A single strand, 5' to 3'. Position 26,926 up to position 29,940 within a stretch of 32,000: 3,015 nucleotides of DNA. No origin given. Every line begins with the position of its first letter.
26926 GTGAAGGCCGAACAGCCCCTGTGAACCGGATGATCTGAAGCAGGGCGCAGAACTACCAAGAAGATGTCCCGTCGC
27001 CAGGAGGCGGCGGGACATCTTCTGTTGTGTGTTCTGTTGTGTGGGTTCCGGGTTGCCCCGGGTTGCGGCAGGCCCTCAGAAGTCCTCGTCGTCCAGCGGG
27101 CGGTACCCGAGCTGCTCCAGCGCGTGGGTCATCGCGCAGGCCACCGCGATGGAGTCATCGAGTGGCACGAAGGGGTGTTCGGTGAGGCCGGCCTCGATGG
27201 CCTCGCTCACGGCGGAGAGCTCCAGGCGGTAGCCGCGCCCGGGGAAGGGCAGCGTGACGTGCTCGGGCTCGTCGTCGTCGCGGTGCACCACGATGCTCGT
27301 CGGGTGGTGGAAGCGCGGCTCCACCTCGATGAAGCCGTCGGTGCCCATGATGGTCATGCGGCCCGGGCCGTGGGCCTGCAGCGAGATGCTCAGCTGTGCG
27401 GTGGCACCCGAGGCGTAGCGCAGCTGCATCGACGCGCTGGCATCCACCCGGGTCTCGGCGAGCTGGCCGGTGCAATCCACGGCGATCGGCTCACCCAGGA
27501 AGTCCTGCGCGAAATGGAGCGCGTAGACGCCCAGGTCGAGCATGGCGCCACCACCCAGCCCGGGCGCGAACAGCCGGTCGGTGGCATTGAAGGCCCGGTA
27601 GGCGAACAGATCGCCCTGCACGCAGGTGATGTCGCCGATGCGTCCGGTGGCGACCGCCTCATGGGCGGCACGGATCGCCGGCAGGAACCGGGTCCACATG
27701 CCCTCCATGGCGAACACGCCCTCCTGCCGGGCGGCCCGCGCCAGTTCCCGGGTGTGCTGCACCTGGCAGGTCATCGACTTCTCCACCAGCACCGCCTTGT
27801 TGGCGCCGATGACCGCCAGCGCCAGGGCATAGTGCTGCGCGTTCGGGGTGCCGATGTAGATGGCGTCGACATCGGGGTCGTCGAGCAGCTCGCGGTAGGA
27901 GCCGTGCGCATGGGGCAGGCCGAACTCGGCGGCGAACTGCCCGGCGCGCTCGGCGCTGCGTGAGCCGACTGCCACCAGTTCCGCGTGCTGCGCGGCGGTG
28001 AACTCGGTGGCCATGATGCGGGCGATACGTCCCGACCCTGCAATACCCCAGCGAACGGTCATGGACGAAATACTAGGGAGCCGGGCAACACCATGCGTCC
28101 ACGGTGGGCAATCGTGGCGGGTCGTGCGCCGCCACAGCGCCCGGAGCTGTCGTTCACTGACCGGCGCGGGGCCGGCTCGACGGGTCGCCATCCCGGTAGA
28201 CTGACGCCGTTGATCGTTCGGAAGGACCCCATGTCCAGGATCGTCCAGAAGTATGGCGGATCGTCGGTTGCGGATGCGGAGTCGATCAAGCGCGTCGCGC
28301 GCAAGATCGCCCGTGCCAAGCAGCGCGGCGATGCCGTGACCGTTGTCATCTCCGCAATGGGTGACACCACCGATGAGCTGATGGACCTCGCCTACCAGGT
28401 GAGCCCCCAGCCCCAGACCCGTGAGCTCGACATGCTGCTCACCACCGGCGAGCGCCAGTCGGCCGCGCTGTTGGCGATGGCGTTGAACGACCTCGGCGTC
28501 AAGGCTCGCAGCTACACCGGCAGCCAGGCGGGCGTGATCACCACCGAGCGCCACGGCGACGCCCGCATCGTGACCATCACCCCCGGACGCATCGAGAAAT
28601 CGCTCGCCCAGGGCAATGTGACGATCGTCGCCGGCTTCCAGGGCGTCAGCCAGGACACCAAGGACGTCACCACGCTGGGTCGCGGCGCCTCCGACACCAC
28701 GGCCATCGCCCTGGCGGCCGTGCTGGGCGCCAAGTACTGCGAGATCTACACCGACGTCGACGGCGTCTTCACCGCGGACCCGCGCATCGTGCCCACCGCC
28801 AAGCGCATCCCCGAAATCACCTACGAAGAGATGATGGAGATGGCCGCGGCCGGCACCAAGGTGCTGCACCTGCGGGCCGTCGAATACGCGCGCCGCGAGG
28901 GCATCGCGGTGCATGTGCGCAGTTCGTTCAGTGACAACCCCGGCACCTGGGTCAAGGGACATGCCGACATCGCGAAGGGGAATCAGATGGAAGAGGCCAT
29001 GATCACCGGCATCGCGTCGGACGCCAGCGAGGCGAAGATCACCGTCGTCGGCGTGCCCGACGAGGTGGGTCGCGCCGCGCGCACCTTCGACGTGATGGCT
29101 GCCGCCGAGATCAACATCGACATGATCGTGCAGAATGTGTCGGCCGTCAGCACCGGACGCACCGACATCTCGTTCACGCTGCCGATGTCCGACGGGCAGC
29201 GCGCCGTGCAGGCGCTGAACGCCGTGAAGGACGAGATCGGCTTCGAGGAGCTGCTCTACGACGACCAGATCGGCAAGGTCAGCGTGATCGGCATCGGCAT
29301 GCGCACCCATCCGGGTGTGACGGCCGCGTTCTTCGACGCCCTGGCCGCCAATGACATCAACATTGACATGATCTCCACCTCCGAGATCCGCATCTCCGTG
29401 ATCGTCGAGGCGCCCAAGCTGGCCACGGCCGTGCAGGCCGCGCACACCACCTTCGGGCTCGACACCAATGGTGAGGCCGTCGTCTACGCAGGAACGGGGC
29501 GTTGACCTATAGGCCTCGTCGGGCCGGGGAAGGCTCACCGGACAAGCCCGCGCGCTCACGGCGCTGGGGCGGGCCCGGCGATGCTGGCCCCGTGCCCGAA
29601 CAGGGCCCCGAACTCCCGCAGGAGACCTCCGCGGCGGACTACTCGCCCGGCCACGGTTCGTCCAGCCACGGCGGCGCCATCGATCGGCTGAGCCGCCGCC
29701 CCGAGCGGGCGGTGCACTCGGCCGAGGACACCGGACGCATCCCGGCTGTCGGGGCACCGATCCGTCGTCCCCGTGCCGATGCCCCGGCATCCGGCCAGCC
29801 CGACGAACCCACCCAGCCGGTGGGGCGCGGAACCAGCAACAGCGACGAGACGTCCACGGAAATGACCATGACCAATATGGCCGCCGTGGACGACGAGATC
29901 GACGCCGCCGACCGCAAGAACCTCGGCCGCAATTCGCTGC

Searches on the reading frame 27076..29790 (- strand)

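Call 17: search_protein_families(library=pfam, proteins=[window:27076-29790:-], max_evalue=0.001)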
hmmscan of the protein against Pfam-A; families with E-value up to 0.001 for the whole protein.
window:27076-29790:- (904 aa): 4 families
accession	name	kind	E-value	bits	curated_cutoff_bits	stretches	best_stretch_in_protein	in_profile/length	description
PF22725.1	GFO_IDH_MocA_C3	-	6.9e-24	84.7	27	1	706-821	1-123/124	GFO/IDH/MocA C-terminal domain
PF01408.29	GFO_IDH_MocA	-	1.1e-23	84.6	24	1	579-696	1-118/120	Oxidoreductase family, NAD-binding Rossmann fold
PF02894.22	GFO_IDH_MocA_C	-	4.9e-10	40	22.9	1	711-841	2-147/218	Oxidoreductase family, C-terminal alpha/beta domain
PF03807.23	F420_oxidored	-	0.00018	22.5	21.6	1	582-641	3-62/94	NADP oxidoreductase coenzyme F420-dependent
